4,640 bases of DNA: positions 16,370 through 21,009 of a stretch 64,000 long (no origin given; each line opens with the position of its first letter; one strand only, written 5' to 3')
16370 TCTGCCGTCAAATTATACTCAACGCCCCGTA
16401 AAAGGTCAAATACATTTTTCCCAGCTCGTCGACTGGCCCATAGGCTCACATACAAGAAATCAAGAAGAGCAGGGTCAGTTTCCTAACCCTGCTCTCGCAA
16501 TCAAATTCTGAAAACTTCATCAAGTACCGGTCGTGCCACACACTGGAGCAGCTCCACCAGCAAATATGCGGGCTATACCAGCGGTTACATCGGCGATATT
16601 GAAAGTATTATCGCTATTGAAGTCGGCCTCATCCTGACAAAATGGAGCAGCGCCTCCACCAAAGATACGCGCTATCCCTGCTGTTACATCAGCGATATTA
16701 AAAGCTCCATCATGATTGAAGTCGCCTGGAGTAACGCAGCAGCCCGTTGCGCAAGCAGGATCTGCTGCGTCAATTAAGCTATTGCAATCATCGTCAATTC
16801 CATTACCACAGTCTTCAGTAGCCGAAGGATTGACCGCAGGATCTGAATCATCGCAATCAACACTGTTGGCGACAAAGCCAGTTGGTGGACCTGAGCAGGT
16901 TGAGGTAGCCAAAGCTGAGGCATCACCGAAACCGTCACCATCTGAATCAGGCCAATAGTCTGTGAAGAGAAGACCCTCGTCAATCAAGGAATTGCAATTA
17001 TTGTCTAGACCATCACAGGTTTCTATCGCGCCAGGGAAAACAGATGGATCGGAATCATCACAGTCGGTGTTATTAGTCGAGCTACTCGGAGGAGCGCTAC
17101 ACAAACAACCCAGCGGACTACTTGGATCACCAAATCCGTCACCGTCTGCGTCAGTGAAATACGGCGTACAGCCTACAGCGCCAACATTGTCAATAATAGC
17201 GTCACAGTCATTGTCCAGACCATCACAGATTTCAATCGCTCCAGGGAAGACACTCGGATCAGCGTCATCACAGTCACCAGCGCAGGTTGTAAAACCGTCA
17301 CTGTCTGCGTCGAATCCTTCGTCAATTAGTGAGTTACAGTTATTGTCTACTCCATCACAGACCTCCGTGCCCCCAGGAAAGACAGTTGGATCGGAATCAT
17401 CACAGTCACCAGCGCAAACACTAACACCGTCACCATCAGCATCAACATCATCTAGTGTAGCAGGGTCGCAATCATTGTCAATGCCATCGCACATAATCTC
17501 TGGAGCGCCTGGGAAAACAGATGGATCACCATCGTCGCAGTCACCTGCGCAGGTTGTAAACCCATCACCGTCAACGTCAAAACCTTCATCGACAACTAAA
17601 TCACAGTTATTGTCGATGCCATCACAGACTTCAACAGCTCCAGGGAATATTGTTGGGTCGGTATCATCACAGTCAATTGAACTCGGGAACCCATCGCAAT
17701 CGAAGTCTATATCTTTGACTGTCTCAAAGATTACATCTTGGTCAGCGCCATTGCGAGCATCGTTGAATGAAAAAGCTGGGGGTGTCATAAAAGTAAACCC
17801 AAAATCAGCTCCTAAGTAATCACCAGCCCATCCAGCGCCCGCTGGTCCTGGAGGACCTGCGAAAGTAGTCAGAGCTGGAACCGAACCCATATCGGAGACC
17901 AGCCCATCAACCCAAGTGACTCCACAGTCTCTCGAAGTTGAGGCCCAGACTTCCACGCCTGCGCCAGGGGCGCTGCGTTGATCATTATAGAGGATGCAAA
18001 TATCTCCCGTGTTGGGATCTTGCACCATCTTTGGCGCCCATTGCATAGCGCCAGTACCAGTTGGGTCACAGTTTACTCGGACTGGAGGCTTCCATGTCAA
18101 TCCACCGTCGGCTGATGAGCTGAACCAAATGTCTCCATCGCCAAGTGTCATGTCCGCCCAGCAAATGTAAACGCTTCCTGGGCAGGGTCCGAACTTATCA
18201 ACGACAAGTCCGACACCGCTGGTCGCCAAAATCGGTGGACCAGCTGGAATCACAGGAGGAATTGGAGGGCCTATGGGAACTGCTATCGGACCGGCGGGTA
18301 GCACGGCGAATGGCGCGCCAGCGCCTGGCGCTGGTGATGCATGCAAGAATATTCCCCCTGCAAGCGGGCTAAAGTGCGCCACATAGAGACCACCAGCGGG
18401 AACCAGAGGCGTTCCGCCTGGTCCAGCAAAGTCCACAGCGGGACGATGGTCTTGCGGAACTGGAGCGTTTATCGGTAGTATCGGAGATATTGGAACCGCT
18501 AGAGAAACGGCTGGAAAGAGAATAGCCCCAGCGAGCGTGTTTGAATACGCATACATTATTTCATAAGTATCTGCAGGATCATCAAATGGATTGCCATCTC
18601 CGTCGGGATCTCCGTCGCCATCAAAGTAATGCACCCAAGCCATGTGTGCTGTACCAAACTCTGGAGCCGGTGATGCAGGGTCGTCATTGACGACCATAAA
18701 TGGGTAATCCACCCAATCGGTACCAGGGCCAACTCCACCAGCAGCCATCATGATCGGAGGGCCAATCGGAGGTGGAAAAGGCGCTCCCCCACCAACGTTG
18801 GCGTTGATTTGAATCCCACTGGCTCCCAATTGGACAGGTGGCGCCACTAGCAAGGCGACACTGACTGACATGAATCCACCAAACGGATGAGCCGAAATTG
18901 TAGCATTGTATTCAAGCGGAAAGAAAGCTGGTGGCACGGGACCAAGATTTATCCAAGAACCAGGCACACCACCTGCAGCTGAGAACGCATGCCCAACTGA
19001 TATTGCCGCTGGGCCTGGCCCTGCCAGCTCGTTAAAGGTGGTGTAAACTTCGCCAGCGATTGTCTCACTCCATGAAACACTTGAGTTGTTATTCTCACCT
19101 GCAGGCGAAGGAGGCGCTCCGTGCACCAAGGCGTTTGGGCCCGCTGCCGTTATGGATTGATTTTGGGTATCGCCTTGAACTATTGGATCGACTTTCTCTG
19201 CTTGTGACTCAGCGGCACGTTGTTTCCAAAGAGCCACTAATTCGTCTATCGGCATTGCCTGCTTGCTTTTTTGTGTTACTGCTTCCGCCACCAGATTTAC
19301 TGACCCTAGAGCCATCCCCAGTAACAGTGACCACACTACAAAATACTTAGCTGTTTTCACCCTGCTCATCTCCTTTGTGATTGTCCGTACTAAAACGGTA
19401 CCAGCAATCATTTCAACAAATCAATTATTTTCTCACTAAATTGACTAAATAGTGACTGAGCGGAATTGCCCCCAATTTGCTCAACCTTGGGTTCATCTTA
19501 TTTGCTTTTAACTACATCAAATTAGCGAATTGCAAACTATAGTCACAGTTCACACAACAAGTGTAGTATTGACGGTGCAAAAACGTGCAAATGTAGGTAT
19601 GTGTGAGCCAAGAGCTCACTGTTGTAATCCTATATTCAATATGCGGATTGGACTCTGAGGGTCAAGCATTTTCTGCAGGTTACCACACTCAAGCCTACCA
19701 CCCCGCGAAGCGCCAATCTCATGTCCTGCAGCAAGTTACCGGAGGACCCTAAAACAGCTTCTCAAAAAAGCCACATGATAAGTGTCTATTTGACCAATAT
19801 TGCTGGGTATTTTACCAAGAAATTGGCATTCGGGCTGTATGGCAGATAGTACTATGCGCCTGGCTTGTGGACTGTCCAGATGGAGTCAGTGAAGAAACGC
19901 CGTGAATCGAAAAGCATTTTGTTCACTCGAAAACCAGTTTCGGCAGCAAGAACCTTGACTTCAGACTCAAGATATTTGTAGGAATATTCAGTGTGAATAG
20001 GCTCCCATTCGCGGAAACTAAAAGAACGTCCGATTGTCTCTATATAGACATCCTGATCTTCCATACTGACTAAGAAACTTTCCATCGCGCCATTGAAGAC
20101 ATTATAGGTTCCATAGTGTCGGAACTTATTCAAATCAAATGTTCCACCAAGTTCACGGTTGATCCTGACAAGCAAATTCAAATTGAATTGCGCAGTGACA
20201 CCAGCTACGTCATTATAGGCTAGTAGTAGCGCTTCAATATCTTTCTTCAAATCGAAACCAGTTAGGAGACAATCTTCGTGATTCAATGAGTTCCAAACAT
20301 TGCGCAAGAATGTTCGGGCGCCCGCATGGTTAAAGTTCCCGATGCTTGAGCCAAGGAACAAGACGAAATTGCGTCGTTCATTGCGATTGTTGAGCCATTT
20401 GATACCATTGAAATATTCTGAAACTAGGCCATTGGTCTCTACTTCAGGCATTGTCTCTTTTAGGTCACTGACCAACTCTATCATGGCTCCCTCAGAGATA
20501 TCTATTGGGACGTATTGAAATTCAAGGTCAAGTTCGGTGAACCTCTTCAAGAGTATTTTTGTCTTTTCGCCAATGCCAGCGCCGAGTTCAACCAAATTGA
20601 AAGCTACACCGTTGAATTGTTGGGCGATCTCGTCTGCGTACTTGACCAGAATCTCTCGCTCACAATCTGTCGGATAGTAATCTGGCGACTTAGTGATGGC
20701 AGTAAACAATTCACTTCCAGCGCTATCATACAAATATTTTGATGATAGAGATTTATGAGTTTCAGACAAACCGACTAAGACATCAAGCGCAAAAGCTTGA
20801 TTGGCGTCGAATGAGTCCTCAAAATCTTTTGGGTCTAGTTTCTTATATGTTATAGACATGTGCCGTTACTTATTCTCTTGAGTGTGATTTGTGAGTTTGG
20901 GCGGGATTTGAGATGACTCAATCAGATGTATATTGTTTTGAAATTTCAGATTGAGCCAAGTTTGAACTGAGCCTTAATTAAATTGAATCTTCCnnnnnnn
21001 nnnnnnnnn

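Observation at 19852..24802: Ergothioneine synthesis genes egtB-egtD strung behind an EgtUV-architecture ABC transporter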

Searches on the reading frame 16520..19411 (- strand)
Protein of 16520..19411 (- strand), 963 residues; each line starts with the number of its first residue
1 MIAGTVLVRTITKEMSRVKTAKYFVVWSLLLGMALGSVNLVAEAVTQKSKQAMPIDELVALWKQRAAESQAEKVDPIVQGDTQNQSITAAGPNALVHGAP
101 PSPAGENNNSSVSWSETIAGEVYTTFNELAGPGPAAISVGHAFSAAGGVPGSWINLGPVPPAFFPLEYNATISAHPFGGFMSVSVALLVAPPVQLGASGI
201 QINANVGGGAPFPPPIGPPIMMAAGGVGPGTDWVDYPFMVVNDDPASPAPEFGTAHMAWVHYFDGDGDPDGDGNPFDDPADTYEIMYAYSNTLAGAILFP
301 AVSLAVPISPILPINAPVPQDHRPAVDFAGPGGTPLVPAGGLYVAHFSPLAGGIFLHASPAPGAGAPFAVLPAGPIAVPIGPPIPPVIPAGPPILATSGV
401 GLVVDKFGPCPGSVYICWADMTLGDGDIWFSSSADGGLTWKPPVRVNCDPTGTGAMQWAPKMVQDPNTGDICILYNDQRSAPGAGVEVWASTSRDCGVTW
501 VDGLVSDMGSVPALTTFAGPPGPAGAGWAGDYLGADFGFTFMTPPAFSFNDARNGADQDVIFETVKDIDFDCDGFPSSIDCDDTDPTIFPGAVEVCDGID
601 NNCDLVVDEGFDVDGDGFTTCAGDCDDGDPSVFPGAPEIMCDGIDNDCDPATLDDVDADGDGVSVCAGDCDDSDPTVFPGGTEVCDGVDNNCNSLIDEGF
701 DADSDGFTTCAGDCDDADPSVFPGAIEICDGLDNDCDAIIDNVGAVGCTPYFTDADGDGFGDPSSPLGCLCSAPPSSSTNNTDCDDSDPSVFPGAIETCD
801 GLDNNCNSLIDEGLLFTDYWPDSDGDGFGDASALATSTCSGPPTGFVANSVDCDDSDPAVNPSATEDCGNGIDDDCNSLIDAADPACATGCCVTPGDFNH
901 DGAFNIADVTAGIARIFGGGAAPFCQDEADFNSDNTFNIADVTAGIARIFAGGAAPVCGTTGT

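Call 59: search_protein_families(library=pfam, proteins=[window:16520-19411:-], max_evalue=0.00001)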
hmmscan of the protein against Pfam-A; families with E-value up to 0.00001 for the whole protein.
window:16520-19411:- (963 aa): 1 family
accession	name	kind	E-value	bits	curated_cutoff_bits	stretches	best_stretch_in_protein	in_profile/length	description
PF11617.13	Cu-binding_MopE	-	4.4e-61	203.2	27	6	580-609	1-30/30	Putative metal-binding motif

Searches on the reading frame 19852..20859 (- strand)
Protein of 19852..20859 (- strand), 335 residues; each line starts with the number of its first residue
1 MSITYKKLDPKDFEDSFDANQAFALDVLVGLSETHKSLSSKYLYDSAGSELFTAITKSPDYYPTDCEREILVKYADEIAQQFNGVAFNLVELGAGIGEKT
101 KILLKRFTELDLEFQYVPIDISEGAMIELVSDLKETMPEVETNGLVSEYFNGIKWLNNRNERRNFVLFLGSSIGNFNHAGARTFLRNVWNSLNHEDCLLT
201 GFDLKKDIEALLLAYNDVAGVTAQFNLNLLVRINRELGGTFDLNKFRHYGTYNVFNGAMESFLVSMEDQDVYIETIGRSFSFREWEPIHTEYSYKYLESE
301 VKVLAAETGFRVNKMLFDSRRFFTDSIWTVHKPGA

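Call 3: search_protein_families(library=pfam, proteins=[window:19852-20859:-])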
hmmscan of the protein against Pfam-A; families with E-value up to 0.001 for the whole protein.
window:19852-20859:- (335 aa): 1 family
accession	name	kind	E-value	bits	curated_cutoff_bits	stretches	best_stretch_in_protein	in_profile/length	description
PF10017.15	Methyltransf_33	-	1.4e-96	323.6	23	1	25-328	3-302/304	Histidine-specific methyltransferase, SAM-dependent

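Call 4: search_protein_families(library=ncbifam, proteins=[window:19852-20859:-])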
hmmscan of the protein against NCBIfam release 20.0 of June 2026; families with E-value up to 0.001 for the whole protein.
window:19852-20859:- (335 aa): 2 families
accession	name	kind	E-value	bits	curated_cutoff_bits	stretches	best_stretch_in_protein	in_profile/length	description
TIGR03438.1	egtD_ergothio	equivalog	3.8e-90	302.1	290.9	1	24-323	3-296/301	L-histidine N(alpha)-methyltransferase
TIGR03439.1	methyl_EasF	subfamily_domain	3.6e-51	174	205.55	1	26-316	16-310/321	EasF family methyltransferase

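Call 49: find_homologous_proteins(query=window:19852-20859:-, max_evalue=1e-40)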
Query window:19852-20859:- (335 aa): 7549 proteins with E <= 1e-40 among 8000 candidates; the best 120 are listed.
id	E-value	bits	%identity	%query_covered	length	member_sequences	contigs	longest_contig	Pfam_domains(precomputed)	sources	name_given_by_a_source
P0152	3.2e-222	755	100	100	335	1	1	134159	PF10017.16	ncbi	-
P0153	4.2e-198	675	89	100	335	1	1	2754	PF10017.16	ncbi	-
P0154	5.4e-191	652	85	100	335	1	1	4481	PF10017.16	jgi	jgi:L-histidine Nalpha-methyltransferase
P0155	2.3e-190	650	84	100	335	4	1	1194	PF10017.16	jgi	-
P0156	1.1e-186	638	84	100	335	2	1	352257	PF10017.16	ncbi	-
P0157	5.0e-151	521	69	100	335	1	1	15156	PF10017.16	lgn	-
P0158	3.2e-148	511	69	100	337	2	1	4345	PF10017.16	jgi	jgi:dimethylhistidine N-methyltransferase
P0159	7.9e-147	507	68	99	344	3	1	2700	PF10017.16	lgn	-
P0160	4.4e-144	498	66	100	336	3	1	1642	PF10017.16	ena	-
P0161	8.4e-144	497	67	100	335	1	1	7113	PF10017.16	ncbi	ncbi:MAG: L-histidine N(alpha)-methyltransferase [Candidatus Zixiibacteriota bacterium]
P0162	5.5e-143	494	67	99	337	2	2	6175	PF10017.16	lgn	-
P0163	9.9e-142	490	67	99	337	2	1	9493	PF10017.16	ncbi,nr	ncbi:L-histidine N(alpha)-methyltransferase [Gemmatimonas aurantiaca]|nr:L-histidine N(alpha)-methyl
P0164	1.4e-141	490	64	100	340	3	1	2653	PF10017.16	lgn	-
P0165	8.0e-140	484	67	99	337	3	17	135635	PF10017.16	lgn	-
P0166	3.9e-139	482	64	100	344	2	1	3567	PF10017.16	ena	-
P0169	1.7e-138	479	65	98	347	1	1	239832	PF10017.16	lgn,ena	-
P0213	3.9e-132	459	63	97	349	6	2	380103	PF10017.16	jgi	-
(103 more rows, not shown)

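Call 51: find_encoding_contigs(protein=P0163, flank=6000, max_places=1)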
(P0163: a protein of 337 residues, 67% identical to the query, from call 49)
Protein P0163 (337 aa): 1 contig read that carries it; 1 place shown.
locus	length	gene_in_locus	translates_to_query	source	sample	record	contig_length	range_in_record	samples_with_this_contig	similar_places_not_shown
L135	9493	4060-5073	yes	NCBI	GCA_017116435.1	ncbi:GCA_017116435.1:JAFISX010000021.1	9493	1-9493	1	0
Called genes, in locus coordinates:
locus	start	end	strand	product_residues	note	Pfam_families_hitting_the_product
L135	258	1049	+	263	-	PF00005:ABC_tran, PF13304:AAA_21 (faint)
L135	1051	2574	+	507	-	PF00528:BPD_transp_1, PF04069:OpuAC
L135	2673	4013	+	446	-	PF12867:DinB_2, PF03781:FGE-sulfatase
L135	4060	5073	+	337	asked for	PF10017:Methyltransf_33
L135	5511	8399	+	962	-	PF11617:Cu-binding_MopE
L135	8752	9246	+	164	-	-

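Call 52: find_encoding_contigs(protein=P0165, flank=6000, max_places=1)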
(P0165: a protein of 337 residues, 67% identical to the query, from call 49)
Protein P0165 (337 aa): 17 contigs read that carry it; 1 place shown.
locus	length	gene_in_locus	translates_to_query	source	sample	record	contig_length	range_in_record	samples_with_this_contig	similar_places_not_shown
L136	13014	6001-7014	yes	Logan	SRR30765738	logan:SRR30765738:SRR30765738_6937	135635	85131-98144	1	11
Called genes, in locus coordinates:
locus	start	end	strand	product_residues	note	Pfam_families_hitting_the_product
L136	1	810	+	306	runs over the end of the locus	PF00291:PALP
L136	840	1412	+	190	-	PF25087:GMPPB_C (faint), PF00132:Hexapep, PF14602:Hexapep_2 (weak)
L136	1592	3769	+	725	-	PF11412:DsbD_N, PF02683:DsbD_TM, PF13899:Thioredoxin_7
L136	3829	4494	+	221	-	PF00578:AhpC-TSA, PF08534:Redoxin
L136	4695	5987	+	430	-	PF12867:DinB_2, PF03781:FGE-sulfatase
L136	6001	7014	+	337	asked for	PF10017:Methyltransf_33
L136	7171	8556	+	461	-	PF00753:Lactamase_B, PF23023:Anti-Pycsar_Apyc1 (faint), PF12706:Lactamase_B_2, PF16661:Lactamase_B_6 (weak), PF10996:Beta-Casp, PF07521:RMMBL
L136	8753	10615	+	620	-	-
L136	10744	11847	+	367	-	PF10282:Lactonase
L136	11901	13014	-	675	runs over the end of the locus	PF01839:FG-GAP (faint), PF13517:FG-GAP_3, PF14783:BBS2_Mid (faint), PF13517:FG-GAP_3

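Call 53: find_encoding_contigs(protein=P0169, flank=6000, max_places=1)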
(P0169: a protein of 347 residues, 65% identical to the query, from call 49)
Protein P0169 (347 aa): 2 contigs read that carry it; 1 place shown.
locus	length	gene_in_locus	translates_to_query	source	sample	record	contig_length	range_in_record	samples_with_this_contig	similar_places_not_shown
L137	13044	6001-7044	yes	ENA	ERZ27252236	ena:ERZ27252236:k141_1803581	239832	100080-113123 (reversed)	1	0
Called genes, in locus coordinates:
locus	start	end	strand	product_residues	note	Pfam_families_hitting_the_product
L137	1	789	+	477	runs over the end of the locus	PF19295:SufBD_N, PF01458:SUFBD_core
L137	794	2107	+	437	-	PF19295:SufBD_N, PF01458:SUFBD_core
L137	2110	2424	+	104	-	PF00355:Rieske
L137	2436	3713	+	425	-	PF00155:Aminotran_1_2, PF00266:Aminotran_5, PF01041:DegT_DnrJ_EryC1, PF01053:Cys_Met_Meta_PP (weak)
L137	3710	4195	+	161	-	PF01592:NifU_N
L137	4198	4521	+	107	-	PF01883:FeS_assembly_P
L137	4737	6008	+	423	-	PF12867:DinB_2, PF03781:FGE-sulfatase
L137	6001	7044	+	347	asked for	PF10017:Methyltransf_33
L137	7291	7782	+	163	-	PF01037:AsnC_trans_reg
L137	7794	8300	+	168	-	PF01257:2Fe-2S_thioredx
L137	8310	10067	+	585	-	PF01512:Complex1_51K, PF10589:NADH_4Fe-4S, PF12797:Fer4_2 (faint), PF14697:Fer4_21, PF12838:Fer4_7, PF13187:Fer4_9 (weak), PF00037:Fer4 (weak), PF12837:Fer4_6 (weak)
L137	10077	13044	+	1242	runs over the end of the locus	PF13510:Fer2_4, PF14691:Fer4_20, PF07992:Pyr_redox_2, PF13450:NAD_binding_8 (weak), PF12838:Fer4_7, PF22117:Fer4_Nqo3, PF04879:Molybdop_Fe4S4, PF00384:Molybdopterin, +7 more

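Call 54: find_encoding_contigs(protein=P0213, flank=6000, max_places=1)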
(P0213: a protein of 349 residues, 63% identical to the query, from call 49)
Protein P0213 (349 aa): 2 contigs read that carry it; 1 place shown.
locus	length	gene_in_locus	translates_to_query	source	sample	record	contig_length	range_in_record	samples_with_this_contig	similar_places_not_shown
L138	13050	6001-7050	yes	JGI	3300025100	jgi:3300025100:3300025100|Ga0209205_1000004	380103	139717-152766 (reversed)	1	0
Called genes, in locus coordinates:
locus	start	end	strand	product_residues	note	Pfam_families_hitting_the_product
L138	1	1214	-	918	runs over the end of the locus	PF01326:PPDK_N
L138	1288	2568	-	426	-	PF02812:ELFV_dehydrog_N, PF00208:ELFV_dehydrog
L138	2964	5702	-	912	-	PF04389:Peptidase_M28, PF00404:Dockerin_1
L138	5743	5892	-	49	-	-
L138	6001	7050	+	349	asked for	PF10017:Methyltransf_33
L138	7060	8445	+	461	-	PF01134:GIDA (faint), PF07992:Pyr_redox_2, PF13738:Pyr_redox_3, PF00070:Pyr_redox, PF02852:Pyr_redox_dim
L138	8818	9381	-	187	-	PF06835:LptC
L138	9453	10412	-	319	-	PF13580:SIS_2 (faint), PF01380:SIS, PF00571:CBS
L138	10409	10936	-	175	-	PF08282:Hydrolase_3 (weak)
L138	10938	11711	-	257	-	PF00793:DAHP_synth_1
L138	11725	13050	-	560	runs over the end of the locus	PF06418:CTP_synth_N, PF00117:GATase, PF07722:Peptidase_C26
